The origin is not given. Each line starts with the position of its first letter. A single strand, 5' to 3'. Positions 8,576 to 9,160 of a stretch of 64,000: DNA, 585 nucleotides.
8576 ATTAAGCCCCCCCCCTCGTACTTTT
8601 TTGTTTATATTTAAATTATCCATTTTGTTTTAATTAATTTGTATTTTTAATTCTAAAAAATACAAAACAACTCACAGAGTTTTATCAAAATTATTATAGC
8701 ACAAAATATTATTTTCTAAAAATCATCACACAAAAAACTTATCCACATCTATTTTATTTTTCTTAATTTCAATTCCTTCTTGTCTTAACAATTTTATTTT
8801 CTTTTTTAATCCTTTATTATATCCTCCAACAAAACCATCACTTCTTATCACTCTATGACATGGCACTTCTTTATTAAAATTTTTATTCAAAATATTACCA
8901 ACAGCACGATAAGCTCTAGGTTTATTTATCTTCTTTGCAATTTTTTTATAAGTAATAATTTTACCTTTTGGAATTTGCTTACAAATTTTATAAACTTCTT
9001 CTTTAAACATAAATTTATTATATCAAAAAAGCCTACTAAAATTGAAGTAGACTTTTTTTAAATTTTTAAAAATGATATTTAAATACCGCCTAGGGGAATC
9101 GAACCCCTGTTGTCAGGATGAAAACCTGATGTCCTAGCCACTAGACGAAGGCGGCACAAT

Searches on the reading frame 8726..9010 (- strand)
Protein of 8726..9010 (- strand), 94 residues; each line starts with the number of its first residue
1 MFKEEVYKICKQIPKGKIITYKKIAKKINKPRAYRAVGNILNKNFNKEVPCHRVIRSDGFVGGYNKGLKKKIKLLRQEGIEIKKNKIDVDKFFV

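Call 5: search_protein_families(library=pfam, proteins=[window:8726-9010:-], max_evalue=0.01)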
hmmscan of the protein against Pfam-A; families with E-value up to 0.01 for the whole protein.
window:8726-9010:- (94 aa): 1 family
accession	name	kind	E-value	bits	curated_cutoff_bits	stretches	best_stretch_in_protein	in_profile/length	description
PF01035.26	DNA_binding_1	-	2.3e-29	101.5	27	1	2-80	2-81/81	6-O-methylguanine DNA methyltransferase, DNA binding domain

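Call 15: find_encoding_contigs(protein=window:8726-9010:-, flank=10000, max_places=10)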
Protein window:8726-9010:- (94 aa): 1 contig read that carries it; 1 place shown.
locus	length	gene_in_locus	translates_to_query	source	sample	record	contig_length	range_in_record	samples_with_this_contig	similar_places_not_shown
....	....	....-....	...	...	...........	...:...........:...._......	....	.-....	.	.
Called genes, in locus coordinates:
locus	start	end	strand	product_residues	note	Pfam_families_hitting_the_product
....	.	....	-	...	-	?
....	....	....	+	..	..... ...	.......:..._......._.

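Call 23: find_related_loci(query=window:8726-9010:-, collection=metagenome_contigs, flank=10000)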
Query window:8726-9010:- (94 aa) in metagenome_contigs; peptide patterns used: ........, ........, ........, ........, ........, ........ (x = any residue, [..] = any of these).
600 stretches matched a pattern (row limit reached: there are more); 59 encode a relative of the query (tblastn E <= 1e-3); 59 distinct loci.
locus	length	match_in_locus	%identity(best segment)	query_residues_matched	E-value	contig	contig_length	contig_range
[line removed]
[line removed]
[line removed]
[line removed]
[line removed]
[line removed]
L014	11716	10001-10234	62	2-79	2e-31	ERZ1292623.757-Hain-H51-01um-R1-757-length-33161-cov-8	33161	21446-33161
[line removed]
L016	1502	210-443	60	2-79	5e-31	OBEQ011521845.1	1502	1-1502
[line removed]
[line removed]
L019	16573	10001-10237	62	1-79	2e-30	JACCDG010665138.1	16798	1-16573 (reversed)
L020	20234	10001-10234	60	1-78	2e-30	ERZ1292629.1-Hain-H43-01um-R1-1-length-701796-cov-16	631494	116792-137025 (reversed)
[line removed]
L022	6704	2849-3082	59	2-79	3e-30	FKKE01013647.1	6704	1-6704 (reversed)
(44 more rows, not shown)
